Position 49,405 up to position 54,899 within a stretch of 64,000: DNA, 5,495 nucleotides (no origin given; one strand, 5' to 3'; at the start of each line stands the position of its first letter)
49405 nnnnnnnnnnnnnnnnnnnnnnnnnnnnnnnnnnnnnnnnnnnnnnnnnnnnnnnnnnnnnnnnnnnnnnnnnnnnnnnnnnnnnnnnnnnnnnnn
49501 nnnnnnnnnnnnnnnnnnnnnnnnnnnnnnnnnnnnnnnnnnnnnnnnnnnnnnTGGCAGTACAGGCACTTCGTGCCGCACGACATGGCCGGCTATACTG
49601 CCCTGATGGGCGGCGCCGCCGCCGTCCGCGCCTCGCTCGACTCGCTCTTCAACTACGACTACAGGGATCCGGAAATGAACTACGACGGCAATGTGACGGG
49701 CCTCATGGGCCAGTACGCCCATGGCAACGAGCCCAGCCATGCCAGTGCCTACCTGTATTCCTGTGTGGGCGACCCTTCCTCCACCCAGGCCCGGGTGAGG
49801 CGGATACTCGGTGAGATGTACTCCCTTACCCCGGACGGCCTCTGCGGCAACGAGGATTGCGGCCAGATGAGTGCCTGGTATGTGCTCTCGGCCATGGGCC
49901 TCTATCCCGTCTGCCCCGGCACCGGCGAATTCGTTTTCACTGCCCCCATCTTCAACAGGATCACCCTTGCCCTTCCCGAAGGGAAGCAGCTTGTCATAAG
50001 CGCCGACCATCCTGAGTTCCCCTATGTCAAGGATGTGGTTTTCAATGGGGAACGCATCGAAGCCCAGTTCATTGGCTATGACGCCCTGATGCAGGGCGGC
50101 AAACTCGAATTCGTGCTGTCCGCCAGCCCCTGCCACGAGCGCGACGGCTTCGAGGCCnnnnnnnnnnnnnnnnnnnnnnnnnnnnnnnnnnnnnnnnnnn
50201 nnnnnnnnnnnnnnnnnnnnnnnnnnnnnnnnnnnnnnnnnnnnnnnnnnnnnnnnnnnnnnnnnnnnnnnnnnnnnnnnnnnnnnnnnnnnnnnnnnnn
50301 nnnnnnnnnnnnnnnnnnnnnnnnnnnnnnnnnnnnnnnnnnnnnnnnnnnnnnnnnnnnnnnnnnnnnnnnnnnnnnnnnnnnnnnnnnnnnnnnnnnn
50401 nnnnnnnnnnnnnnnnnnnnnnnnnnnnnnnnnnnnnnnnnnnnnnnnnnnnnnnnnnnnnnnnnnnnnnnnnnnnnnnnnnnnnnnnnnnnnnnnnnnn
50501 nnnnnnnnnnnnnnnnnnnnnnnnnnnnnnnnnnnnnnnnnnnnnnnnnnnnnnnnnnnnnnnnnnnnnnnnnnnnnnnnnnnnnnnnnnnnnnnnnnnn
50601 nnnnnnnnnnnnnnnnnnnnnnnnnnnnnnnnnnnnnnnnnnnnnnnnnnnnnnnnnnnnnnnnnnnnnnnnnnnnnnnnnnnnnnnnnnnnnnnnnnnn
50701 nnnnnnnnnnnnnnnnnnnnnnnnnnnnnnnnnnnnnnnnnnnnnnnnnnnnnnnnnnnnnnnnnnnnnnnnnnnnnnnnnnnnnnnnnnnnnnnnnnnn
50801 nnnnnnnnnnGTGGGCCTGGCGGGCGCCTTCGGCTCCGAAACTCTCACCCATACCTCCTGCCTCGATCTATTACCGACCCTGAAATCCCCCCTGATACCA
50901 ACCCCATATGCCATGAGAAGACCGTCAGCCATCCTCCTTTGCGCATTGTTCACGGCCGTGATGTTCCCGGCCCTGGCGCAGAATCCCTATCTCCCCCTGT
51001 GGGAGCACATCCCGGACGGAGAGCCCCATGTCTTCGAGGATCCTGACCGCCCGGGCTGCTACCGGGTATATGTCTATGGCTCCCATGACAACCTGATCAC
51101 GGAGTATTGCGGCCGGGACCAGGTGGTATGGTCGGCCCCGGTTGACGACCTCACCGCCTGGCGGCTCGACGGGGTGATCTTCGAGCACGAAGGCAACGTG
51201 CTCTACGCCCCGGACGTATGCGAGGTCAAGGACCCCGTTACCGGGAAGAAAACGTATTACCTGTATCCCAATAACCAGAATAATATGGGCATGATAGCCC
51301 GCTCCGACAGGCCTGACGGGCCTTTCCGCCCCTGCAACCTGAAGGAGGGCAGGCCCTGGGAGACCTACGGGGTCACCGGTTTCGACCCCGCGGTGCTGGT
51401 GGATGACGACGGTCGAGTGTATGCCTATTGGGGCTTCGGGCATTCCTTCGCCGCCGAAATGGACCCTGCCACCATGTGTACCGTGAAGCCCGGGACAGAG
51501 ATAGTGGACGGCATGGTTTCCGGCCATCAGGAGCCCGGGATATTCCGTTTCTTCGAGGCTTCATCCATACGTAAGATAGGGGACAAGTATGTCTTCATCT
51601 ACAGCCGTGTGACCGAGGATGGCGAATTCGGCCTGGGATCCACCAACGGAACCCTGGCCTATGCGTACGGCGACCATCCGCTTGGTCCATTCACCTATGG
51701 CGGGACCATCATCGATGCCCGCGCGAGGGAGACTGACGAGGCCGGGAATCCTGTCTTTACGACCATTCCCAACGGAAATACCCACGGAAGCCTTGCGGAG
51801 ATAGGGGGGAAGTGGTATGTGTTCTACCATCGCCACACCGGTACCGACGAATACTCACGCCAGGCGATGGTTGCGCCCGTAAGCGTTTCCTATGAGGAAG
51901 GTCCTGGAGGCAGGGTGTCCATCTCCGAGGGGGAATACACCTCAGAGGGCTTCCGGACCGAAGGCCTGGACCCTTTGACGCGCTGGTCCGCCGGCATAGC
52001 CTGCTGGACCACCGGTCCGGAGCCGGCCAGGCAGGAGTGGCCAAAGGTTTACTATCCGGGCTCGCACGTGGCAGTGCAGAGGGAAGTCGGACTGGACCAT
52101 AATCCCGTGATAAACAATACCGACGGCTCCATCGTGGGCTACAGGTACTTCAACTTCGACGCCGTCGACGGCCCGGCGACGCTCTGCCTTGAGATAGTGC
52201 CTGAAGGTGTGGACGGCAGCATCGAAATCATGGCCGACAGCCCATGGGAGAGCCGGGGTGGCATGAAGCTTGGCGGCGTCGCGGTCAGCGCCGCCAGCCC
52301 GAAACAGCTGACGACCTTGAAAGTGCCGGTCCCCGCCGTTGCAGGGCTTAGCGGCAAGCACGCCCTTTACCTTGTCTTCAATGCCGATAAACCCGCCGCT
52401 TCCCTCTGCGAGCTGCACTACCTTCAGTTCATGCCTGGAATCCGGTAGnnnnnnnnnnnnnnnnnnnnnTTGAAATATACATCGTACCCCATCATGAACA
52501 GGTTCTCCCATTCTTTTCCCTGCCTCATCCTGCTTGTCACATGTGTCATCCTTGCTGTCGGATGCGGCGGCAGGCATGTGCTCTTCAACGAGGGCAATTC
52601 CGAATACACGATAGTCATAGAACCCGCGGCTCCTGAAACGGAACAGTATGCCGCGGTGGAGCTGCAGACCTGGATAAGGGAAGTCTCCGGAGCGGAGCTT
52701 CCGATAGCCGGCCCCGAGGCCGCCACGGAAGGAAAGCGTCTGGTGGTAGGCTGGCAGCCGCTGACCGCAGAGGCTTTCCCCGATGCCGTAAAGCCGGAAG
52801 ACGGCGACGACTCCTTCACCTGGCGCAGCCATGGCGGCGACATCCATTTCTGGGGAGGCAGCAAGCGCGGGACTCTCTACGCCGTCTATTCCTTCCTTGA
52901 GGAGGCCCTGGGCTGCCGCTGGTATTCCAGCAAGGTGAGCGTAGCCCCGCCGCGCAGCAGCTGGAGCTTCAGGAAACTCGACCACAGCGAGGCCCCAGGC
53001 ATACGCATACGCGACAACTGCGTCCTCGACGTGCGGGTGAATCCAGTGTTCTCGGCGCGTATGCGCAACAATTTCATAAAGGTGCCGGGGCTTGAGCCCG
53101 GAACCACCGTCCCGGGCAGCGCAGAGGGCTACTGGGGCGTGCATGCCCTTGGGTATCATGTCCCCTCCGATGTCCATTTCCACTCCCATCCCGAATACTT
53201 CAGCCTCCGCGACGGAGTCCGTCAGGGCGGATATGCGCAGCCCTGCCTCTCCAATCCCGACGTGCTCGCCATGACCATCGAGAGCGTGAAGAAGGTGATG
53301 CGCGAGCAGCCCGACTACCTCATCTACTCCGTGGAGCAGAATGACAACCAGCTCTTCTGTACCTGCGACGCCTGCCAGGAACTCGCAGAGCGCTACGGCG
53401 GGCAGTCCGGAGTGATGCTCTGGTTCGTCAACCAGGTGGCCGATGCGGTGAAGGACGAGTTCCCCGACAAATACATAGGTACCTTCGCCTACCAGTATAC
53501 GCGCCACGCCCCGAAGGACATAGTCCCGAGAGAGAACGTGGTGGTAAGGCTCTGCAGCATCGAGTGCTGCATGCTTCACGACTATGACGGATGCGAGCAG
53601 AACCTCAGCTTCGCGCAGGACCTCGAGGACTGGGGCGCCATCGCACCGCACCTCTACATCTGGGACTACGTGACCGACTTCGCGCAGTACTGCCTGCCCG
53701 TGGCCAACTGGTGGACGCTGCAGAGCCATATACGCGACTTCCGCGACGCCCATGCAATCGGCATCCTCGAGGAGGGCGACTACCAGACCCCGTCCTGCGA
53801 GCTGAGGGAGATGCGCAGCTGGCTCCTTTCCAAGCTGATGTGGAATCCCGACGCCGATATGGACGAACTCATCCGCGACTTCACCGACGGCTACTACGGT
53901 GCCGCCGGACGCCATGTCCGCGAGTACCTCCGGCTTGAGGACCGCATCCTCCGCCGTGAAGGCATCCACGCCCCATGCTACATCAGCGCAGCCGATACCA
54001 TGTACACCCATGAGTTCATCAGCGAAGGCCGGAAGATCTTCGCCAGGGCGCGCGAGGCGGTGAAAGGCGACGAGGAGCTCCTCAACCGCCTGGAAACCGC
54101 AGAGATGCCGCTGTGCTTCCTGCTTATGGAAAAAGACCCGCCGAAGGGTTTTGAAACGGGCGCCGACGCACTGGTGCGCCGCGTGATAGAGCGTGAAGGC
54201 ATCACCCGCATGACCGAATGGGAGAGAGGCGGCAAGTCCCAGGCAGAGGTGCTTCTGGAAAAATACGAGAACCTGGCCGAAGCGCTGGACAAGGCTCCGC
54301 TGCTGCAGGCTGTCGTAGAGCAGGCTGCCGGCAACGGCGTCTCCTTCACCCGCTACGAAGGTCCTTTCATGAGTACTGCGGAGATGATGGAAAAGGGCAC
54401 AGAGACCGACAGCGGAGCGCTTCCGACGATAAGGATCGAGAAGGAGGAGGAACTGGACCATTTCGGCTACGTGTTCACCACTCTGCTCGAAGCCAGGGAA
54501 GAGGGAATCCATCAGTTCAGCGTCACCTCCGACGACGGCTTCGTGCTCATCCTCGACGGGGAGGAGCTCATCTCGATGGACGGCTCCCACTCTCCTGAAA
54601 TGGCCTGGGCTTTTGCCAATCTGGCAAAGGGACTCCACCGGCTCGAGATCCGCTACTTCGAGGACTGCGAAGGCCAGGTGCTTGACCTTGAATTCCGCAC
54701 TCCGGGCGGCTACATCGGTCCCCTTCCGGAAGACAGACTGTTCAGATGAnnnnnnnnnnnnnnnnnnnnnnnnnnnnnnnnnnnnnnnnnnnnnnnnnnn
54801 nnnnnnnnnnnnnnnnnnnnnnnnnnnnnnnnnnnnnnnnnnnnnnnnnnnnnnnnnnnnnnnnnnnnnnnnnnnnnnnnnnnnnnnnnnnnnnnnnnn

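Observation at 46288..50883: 1531-aa GH127-GH92-CHB_HEX_C-PA14 fusion: two unrelated exo-glycosidase families in one lipoprotein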

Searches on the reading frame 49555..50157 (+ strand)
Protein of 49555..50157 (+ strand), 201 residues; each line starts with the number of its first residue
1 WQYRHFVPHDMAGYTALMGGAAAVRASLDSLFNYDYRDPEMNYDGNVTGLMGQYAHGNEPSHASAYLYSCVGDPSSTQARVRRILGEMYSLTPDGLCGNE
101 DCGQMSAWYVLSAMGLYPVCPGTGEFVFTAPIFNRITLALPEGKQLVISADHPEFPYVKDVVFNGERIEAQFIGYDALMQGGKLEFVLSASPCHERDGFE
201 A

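Call 32: search_solved_structures(query=window:49555-50157:+, show_alignments=5, max_evalue=1e-10)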
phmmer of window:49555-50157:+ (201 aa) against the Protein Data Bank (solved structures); distinct sequences matched with E-value up to 1e-10: 14.
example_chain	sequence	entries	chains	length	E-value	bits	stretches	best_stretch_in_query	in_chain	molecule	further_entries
7zgm_A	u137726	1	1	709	1.8e-48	168.3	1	1-191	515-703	Glycoside hydrolase family 92 protein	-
6f8z_A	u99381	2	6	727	5.6e-47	163.4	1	1-192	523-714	Alpha-1,2-mannosidase, putative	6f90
2wvy_A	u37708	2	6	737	5.5e-44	153.6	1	1-196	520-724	ALPHA-1,2-MANNOSIDASE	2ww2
6f91_A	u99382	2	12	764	5.9e-40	140.5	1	2-196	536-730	Putative alpha-1,2-mannosidase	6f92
2wzs_A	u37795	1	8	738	8e-37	130.2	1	1-193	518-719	PUTATIVE ALPHA-1,2-MANNOSIDASE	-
2wvx_A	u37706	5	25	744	8.2e-37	130.2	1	1-193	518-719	PUTATIVE ALPHA-1,2-MANNOSIDASE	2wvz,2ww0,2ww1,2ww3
2wvx_B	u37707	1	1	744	8.2e-37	130.2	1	1-193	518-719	PUTATIVE ALPHA-1,2-MANNOSIDASE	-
7nsn_A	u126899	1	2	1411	3.5e-30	108.6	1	1-193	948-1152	GH92 alpha-1,2-mannosidase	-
6dwo_A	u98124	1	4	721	8.7e-25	90.9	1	1-192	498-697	Alpha-1,2-mannosidase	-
7fe2_A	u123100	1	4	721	4.9e-24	88.5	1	1-192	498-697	Alpha-1,2-mannosidase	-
7fe1_A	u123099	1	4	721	4.9e-24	88.5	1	1-192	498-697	Alpha-1,2-mannosidase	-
5swi_B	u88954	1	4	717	5.9e-16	62.1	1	7-194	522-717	Sugar hydrolase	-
2xsg_A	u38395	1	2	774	1.9e-11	47.3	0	87-192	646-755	CCMAN5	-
4aq0_A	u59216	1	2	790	2.1e-11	47.2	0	87-192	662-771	CCMAN5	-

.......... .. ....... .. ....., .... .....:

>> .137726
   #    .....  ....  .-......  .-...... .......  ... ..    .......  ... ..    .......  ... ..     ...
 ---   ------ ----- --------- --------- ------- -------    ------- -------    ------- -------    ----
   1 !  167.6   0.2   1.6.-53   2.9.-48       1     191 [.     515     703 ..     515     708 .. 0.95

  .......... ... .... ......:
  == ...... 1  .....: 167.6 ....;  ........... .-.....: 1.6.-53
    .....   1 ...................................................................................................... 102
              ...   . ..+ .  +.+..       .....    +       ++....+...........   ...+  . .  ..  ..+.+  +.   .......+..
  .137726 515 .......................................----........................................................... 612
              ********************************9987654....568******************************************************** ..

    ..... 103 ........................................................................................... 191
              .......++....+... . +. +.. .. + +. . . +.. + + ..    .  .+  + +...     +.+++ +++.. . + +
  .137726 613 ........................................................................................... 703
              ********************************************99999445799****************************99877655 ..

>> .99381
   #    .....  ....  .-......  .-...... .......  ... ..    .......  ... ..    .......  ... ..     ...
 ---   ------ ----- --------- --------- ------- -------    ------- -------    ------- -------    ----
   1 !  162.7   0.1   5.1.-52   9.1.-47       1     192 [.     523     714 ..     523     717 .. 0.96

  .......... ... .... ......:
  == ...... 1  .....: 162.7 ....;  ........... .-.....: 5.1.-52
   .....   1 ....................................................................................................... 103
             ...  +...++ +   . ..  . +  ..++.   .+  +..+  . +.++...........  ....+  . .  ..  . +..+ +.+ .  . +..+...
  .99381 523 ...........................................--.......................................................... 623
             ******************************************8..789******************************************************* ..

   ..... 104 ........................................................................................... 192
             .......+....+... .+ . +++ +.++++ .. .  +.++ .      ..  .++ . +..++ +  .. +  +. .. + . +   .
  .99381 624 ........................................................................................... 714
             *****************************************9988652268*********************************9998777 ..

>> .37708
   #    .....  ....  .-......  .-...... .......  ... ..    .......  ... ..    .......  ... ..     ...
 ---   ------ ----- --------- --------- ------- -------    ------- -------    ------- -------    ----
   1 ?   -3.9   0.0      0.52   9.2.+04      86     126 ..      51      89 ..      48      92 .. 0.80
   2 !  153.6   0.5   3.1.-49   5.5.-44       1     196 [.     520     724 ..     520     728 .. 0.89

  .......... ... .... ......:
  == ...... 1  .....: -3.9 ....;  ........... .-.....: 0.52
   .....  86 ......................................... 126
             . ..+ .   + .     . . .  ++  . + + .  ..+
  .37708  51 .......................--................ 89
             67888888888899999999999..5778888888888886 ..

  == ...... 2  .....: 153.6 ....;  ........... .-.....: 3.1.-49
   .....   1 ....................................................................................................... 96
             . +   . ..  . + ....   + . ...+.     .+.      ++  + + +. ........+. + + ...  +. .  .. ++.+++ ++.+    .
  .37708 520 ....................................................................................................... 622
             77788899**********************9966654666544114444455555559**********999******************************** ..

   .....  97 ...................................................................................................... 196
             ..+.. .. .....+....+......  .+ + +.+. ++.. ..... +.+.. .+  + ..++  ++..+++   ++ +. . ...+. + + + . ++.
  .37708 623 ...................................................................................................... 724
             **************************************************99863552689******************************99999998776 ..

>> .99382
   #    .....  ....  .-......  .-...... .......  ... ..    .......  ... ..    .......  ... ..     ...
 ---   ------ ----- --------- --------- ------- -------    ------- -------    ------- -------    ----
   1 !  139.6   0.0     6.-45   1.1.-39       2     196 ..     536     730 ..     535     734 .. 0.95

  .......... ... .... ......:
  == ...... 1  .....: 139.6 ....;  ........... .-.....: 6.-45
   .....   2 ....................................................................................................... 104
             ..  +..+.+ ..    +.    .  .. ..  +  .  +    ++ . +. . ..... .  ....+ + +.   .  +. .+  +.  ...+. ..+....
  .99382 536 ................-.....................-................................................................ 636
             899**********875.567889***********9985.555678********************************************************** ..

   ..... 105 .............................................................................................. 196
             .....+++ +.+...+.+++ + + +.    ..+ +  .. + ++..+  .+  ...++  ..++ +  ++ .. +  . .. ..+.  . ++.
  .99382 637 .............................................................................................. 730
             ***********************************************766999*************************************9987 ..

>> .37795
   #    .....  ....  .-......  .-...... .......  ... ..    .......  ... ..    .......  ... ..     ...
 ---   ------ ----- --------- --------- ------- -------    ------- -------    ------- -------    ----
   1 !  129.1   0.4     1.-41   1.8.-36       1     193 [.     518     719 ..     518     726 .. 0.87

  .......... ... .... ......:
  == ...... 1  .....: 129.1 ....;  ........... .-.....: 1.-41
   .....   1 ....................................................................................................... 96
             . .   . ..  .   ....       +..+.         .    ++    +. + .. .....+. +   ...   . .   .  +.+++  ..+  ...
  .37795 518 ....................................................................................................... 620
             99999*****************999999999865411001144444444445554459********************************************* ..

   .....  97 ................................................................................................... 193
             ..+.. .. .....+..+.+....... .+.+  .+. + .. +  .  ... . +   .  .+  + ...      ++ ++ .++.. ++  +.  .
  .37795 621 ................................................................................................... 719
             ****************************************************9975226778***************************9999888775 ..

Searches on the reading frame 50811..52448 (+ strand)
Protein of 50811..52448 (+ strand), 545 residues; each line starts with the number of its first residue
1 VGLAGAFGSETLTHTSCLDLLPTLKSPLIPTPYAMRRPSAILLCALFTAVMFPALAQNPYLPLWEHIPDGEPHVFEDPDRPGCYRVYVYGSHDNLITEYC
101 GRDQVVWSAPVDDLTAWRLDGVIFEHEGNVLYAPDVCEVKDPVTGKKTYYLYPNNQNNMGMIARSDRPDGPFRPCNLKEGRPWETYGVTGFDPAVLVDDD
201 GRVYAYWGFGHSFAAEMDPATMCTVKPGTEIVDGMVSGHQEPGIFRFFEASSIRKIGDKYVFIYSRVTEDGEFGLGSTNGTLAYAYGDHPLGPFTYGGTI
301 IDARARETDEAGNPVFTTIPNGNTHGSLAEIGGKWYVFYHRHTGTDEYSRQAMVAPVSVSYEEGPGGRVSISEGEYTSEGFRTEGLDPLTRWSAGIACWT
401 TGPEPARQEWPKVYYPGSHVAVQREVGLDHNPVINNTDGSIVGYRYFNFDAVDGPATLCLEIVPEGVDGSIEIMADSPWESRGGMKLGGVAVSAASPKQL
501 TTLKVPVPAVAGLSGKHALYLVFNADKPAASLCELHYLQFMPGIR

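Call 10: search_protein_families(library=pfam, proteins=[window:50811-52448:+], max_evalue=0.0001)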
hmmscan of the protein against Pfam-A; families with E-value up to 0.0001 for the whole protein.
window:50811-52448:+ (545 aa): 1 family
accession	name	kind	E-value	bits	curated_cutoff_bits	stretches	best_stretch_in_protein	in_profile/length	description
PF04616.20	Glyco_hydro_43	-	7.5e-16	58.7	32.2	1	113-358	42-281/288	Glycosyl hydrolases family 43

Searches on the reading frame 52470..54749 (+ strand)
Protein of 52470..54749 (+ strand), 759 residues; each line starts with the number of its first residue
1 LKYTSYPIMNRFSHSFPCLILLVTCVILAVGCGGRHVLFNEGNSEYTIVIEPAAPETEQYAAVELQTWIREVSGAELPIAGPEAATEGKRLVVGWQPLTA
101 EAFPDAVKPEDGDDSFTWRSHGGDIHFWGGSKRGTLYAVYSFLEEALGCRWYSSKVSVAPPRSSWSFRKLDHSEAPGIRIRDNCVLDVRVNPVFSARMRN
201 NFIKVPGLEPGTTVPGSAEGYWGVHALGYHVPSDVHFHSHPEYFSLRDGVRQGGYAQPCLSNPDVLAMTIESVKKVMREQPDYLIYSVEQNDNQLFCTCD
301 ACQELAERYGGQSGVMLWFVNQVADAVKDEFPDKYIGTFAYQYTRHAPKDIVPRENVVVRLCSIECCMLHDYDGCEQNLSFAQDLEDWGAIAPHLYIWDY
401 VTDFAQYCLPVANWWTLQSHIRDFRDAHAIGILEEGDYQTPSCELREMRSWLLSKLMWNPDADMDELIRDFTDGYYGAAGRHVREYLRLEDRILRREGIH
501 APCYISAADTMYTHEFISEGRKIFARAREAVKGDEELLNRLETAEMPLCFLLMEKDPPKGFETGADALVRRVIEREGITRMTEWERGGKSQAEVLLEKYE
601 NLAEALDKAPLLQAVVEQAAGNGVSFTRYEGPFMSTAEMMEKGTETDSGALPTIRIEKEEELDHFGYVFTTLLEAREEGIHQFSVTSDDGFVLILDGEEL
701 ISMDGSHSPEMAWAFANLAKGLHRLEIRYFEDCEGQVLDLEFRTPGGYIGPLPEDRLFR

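Call 10: search_protein_families(library=pfam, proteins=[window:52470-54749:+], max_evalue=0.0001)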
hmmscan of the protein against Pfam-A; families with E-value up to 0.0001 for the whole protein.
window:52470-54749:+ (759 aa): 2 families
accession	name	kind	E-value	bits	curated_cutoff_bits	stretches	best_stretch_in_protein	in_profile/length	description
PF16126.11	DUF4838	-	4.7e-94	315.6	26.6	1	151-487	1-324/325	Domain of unknown function (DUF4838)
PF07691.17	PA14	-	4.7e-08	33.4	24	1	658-736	39-125/147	PA14 domain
